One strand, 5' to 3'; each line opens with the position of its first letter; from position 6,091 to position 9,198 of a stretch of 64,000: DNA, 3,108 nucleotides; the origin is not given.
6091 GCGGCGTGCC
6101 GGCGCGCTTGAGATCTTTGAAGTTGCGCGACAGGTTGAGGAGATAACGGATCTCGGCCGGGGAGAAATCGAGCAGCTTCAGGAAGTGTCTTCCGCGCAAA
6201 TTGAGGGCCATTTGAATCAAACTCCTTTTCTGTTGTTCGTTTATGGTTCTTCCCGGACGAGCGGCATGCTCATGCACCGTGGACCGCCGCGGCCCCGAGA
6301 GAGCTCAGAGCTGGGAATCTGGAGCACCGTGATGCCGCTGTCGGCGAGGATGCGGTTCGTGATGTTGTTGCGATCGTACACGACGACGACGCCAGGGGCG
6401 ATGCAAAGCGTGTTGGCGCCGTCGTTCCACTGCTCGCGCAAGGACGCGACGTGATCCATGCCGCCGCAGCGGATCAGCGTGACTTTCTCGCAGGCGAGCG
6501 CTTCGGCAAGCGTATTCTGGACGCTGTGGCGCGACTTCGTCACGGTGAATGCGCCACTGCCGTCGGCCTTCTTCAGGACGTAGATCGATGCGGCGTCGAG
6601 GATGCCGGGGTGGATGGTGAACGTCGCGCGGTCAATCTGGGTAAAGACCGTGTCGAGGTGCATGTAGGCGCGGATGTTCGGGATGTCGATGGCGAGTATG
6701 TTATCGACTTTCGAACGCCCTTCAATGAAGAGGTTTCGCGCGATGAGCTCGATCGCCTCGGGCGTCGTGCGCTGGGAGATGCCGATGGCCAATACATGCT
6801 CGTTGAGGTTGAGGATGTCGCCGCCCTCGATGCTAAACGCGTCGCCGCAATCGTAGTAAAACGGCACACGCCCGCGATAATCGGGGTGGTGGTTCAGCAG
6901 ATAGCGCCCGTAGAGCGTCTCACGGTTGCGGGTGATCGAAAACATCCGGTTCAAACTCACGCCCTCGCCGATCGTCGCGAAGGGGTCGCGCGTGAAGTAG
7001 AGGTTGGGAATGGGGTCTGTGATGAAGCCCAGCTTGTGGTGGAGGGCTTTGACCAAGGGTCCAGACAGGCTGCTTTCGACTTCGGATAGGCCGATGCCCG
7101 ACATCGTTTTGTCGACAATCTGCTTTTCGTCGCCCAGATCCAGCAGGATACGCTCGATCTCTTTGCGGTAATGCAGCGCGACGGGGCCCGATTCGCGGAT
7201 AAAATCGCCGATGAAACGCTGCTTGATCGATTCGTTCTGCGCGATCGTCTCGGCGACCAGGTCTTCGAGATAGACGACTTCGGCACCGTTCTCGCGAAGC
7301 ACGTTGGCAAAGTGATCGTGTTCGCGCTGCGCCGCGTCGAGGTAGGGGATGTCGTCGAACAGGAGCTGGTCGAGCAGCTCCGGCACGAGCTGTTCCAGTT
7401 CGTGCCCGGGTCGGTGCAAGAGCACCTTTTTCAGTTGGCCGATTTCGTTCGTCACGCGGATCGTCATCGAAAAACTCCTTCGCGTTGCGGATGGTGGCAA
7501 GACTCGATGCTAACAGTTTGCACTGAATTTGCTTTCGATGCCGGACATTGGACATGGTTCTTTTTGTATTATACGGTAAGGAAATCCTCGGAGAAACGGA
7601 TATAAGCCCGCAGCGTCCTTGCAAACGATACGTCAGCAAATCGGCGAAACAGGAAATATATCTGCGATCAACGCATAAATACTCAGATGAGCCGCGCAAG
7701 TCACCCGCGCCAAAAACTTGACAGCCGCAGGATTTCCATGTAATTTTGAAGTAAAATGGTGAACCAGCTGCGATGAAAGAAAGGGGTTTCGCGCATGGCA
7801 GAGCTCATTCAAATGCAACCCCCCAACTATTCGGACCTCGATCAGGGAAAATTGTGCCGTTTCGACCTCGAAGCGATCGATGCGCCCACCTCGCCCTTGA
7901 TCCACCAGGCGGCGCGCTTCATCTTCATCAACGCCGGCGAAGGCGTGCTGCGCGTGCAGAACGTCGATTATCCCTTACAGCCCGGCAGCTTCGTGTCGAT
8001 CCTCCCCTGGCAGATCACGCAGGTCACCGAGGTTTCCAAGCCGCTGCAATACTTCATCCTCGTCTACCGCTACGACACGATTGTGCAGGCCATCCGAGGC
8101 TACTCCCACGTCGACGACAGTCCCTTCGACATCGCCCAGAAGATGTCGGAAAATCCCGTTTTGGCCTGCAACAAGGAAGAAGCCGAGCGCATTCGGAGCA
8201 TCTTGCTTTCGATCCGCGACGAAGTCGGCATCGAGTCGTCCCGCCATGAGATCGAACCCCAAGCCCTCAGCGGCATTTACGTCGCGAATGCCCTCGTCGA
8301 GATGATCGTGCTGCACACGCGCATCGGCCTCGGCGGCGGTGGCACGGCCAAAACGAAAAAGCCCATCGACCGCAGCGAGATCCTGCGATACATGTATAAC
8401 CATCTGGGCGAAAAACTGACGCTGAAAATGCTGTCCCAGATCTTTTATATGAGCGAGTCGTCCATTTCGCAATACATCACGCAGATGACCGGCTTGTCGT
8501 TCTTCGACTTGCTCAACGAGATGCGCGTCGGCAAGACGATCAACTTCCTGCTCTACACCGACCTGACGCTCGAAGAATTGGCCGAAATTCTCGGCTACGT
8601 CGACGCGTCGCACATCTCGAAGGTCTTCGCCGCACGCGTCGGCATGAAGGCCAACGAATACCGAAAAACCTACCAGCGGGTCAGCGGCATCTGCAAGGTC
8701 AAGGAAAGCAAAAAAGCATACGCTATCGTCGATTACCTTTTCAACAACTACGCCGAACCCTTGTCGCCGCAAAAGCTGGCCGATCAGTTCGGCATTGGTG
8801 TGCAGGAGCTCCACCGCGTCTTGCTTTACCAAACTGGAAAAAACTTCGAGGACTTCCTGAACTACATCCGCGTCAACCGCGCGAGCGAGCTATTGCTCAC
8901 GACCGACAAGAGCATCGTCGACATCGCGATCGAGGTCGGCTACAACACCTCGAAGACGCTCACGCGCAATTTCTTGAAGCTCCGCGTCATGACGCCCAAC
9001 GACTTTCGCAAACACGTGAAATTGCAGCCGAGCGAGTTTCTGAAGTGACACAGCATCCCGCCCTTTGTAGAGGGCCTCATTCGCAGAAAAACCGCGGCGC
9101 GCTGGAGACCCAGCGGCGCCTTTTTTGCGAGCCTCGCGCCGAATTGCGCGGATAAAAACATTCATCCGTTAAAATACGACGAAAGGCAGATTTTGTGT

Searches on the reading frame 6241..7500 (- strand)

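Call 23: search_protein_families(library=ncbifam, max_evalue=0.00001, proteins=[window:6241-7500:-])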
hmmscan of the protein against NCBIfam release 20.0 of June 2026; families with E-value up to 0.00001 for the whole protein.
window:6241-7500:- (419 aa): 3 families
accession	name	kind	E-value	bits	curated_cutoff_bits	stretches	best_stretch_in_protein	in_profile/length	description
TIGR01078.1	arcA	equivalog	7e-145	482.8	489.1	1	14-417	1-406/408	arginine deiminase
NF002381.0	PRK01388.1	subfamily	1.1e-144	482.2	414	1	12-418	4-404/405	arginine deiminase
NF045660.1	DiMthArgaseDdahStm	equivalog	3.8e-07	30.2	340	0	223-327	109-207/249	dimethylargininase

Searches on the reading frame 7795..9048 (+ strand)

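Call 23: search_protein_families(library=ncbifam, max_evalue=0.00001, proteins=[window:7795-9048:+])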
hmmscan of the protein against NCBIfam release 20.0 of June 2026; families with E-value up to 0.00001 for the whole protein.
window:7795-9048:+ (417 aa): 28 families (the best 25 are shown)
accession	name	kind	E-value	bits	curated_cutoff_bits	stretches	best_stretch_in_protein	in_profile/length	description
NF047455.1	TF_Staph_AryK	equivalog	4.1e-31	108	850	2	303-409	154-260/759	transcriptional regulator AryK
NF010028.0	PRK13503.1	equivalog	1.6e-23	83.5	288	2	304-408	169-273/278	HTH-type transcriptional activator RhaS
NF007860.0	PRK10572.1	equivalog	4.3e-22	78.3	208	2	194-295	186-287/292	arabinose operon transcriptional regulator AraC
NF006902.0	PRK09393.1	equivalog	2.4e-21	76.3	425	2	300-409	214-323/327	transcriptional regulator FtrA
NF047788.1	TransRegPocR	equivalog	1.1e-18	67.6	500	2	195-294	193-292/296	transcriptional regulator PocR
TIGR04094.1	adjacent_YSIRK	equivalog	1.1e-17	64.1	200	1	195-290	289-383/383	YSIRK-targeted surface antigen transcriptional regulator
NF049968.1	QhpR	equivalog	2.8e-16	59.5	250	2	323-405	203-284/284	AraC-like transcriptional regulator QhpR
NF010026.0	PRK13501.1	equivalog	7.4e-16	58.2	363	2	200-297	185-282/290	HTH-type transcriptional activator RhaR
NF050186.1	TransRegGliRPseudo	equivalog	3.4e-15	56.2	570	1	326-407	256-336/338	AraC family transcriptional regulator GliR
NF033869.1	viru_reg_Rsp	equivalog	3.3e-14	52.3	400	2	194-305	150-261/701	AraC family transcriptional regulator Rsp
NF007693.0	PRK10371.1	equivalog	3.1e-13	49.6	253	1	310-408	202-300/309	transcriptional regulator MelR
NF010025.2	PRK13500.1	equivalog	3.5e-13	49.8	525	1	195-294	180-279/282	HTH-type transcriptional activator RhaR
NF007243.0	PRK09685.1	equivalog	1e-11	44.8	199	1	308-408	203-302/303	transcriptional regulator FeaR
NF012144.2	ramA_TF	equivalog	2.4e-11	44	180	1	310-407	9-106/108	RamA family antibiotic efflux transcriptional regulator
TIGR02297.1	HpaA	equivalog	2.8e-11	43.2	274.65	0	206-291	201-286/287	4-hydroxyphenylacetate catabolism regulatory protein HpaA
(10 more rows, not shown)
